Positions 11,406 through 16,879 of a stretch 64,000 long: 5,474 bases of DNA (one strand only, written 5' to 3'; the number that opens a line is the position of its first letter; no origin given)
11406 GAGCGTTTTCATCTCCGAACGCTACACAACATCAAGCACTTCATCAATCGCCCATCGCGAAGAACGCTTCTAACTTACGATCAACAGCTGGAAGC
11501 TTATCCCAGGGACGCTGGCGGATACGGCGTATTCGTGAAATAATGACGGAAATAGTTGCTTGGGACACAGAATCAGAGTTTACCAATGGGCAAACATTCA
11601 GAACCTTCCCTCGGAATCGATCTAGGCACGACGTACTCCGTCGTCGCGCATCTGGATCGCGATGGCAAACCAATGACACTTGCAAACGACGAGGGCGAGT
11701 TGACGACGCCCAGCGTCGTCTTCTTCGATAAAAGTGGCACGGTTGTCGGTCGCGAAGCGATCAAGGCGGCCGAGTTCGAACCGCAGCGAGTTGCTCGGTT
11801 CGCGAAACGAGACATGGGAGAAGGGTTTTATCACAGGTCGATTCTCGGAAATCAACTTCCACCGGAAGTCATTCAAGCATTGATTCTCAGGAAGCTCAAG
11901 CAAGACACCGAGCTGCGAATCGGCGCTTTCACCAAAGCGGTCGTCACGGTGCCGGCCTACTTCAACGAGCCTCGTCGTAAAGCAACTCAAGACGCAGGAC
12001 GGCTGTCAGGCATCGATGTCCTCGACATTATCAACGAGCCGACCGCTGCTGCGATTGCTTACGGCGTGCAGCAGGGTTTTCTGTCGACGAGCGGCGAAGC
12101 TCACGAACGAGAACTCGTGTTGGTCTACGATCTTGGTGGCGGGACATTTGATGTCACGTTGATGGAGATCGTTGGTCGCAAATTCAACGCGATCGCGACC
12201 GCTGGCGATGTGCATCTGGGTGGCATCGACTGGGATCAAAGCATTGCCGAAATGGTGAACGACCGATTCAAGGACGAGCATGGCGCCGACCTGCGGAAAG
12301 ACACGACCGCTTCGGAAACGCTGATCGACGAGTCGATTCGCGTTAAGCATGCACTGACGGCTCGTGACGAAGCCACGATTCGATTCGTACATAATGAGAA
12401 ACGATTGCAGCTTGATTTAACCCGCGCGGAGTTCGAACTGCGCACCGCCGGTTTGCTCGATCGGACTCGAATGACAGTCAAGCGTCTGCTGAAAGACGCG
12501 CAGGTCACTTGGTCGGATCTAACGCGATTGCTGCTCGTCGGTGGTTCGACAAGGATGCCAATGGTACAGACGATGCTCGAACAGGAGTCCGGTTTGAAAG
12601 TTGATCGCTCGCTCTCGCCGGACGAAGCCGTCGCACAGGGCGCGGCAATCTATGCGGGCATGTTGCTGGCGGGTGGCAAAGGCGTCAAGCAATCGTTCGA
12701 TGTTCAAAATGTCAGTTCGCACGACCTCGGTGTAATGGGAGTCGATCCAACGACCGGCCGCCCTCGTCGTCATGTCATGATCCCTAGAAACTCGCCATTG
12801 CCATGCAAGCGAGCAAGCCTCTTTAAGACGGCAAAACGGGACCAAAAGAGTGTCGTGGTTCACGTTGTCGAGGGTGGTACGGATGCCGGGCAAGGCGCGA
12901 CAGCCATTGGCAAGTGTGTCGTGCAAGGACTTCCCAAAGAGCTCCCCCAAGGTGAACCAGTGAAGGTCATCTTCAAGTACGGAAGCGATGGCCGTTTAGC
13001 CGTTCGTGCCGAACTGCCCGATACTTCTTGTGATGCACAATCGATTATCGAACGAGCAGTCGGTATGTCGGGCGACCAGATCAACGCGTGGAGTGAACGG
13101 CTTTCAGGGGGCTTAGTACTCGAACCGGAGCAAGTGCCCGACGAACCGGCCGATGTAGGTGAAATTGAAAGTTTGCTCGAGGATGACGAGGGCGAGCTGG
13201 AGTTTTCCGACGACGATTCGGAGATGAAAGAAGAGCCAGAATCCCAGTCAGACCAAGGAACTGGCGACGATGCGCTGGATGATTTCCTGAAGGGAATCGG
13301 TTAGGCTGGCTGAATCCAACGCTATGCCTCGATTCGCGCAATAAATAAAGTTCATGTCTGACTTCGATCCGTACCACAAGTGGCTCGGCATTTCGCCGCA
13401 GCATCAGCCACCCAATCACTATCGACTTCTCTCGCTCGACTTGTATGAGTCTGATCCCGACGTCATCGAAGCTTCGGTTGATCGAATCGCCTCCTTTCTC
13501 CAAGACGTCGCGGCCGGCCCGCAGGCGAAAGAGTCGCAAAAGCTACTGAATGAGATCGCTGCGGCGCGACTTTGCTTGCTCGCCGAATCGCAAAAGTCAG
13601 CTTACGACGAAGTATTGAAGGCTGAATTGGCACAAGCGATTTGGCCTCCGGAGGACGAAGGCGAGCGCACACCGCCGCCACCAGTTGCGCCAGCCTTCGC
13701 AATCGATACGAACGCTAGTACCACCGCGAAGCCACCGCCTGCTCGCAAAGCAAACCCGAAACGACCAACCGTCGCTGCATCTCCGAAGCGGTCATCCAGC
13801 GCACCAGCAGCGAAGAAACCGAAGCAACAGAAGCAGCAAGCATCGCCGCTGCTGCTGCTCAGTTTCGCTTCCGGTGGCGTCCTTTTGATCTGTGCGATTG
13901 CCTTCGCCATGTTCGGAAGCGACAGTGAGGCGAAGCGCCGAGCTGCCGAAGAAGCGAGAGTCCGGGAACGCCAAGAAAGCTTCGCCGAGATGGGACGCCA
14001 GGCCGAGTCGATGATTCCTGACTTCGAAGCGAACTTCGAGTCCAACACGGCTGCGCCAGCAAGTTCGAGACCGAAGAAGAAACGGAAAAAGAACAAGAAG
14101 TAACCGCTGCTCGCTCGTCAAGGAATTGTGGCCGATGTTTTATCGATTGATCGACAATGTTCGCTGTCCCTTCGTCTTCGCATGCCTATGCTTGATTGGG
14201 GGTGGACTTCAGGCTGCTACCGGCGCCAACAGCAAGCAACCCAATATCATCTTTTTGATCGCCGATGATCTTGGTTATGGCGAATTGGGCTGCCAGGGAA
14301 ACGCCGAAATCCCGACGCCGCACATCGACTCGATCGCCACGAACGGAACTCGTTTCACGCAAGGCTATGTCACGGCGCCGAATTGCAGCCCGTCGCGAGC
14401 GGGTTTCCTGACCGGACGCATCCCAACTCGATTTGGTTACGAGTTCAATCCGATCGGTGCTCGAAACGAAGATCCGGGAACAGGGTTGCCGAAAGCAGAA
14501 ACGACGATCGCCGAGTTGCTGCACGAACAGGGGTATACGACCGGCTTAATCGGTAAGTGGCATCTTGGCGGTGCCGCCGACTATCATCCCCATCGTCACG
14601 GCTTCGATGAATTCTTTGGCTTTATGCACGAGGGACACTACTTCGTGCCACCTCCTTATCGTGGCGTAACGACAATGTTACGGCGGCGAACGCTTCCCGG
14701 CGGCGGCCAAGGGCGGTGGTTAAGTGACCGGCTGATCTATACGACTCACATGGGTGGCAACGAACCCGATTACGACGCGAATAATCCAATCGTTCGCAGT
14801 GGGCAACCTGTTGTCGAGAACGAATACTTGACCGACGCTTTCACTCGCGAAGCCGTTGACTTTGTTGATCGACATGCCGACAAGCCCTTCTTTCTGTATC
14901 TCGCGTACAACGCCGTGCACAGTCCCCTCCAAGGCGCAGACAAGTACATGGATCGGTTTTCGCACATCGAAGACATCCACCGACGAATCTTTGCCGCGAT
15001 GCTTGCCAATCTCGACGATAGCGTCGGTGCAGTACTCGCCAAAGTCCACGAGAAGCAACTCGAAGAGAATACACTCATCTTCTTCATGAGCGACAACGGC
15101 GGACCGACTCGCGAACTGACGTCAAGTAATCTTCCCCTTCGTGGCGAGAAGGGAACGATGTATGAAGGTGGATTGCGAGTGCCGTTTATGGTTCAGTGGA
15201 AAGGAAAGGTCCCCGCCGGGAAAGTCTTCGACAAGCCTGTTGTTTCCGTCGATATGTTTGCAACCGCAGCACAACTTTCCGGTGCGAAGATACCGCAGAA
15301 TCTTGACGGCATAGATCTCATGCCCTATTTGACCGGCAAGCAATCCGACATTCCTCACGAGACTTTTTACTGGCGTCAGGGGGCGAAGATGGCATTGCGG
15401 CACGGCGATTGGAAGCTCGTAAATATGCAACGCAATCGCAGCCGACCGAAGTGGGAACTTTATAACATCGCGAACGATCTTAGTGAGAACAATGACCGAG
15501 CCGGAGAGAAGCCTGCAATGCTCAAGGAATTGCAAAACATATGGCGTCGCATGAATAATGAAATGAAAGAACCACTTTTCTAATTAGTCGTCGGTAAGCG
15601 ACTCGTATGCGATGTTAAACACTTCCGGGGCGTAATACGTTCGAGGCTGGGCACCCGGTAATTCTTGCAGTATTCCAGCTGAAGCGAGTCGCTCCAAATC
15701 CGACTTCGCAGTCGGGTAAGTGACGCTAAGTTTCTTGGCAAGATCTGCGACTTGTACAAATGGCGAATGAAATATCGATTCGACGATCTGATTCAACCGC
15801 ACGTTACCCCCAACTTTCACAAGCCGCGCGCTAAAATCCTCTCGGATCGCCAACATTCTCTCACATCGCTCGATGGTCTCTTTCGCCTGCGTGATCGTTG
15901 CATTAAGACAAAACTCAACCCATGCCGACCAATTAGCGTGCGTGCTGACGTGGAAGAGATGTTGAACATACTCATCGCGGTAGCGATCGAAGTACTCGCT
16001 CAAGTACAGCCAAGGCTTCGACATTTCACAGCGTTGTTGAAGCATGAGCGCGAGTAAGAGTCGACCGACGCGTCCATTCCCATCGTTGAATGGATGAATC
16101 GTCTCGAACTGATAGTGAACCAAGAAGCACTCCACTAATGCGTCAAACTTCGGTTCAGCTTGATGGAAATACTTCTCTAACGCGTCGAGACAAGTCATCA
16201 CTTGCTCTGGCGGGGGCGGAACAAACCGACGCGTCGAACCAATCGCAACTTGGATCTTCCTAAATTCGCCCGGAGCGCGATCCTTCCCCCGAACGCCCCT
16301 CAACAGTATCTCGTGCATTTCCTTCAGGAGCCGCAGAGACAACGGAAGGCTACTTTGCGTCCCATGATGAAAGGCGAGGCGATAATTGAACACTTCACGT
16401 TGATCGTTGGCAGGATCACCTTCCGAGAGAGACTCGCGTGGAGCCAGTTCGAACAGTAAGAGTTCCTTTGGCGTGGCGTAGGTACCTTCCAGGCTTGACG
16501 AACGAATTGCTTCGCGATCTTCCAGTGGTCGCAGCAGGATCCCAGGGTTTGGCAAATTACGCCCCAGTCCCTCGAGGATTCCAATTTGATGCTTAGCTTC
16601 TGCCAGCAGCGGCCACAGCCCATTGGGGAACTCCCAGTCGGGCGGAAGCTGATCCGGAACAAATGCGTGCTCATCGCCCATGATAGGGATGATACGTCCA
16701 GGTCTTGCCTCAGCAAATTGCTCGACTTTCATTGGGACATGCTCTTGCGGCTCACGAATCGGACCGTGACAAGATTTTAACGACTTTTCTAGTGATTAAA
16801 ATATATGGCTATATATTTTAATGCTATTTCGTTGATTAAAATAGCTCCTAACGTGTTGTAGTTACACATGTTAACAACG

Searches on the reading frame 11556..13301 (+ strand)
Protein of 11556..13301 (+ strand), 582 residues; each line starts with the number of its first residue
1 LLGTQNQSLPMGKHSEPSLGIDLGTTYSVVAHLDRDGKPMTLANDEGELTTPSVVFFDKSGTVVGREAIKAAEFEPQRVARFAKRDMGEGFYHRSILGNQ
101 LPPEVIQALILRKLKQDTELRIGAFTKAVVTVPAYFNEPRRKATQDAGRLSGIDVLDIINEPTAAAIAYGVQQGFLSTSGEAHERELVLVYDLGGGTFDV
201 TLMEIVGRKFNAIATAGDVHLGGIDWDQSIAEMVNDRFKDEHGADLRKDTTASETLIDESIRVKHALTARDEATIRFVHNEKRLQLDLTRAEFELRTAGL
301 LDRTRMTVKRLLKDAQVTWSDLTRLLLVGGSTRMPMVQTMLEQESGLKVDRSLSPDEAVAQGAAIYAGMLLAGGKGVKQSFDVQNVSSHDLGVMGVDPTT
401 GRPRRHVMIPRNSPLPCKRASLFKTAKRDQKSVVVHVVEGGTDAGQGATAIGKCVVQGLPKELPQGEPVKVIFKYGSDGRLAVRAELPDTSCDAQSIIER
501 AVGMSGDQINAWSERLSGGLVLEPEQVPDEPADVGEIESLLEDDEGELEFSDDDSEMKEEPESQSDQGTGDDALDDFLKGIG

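Call 80: search_protein_families(library=pfam, proteins=[window:11556-13301:+], max_evalue=0.00001)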
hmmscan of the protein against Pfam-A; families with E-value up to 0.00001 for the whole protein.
window:11556-13301:+ (582 aa): 2 families
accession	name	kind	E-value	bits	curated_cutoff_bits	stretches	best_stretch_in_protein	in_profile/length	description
PF00012.26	HSP70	-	5.1e-113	378.8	20.6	2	96-553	103-522/599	Hsp70 protein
PF06723.19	MreB_Mbl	-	1.2e-12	47.8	27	1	19-367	4-319/327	MreB/Mbl protein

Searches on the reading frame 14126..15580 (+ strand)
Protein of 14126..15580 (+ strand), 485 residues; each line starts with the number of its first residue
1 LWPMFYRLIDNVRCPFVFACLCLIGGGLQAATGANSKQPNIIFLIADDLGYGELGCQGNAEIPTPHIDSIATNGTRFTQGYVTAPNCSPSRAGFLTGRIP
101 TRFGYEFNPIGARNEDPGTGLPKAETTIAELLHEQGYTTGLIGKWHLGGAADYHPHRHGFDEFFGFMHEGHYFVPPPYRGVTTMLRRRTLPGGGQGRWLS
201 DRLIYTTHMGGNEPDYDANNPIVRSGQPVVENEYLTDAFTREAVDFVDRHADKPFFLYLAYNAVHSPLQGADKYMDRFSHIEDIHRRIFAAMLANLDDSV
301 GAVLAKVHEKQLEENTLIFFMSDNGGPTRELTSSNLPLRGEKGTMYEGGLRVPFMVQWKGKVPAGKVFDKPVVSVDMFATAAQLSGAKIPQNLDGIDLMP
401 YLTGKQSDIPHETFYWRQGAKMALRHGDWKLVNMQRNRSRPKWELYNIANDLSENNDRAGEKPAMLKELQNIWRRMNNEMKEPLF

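Call 12: search_protein_families(library=pfam, proteins=[window:14126-15580:+], max_evalue=0.01)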
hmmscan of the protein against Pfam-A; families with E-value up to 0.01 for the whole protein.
window:14126-15580:+ (485 aa): 3 families
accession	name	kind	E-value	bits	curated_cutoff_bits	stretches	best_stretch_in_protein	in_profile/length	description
PF00884.28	Sulfatase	-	7.2e-64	216.4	25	1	39-386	1-300/301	Sulfatase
PF16347.10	SGSH_C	-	7.6e-13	49.3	29.3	1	342-477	8-149/154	N-sulphoglucosamine sulphohydrolase, C-terminal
PF01663.27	Phosphodiest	-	0.00039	20.6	23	1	276-327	171-222/342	Type I phosphodiesterase / nucleotide pyrophosphatase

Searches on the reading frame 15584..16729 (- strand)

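Call 12: search_protein_families(library=pfam, proteins=[window:15584-16729:-], max_evalue=0.01)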
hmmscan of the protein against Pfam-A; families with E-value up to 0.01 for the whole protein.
window:15584-16729:- (381 aa): 4 families
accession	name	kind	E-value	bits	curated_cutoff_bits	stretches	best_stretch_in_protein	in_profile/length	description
PF02661.23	Fic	-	5e-21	75.8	24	1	129-230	1-93/93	Fic/DOC family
PF13784.11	Fic_N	-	7.3e-19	68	26.7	1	40-125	2-82/82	Fic/DOC family N-terminal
PF21248.3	SoFic-like_C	-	0.00013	22.6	27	1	314-365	20-71/76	Protein adenylyltransferase SoFic-like, C-terminal domain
PF08220.18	HTH_DeoR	-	0.00099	19.3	21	1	311-355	1-45/57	DeoR-like helix-turn-helix domain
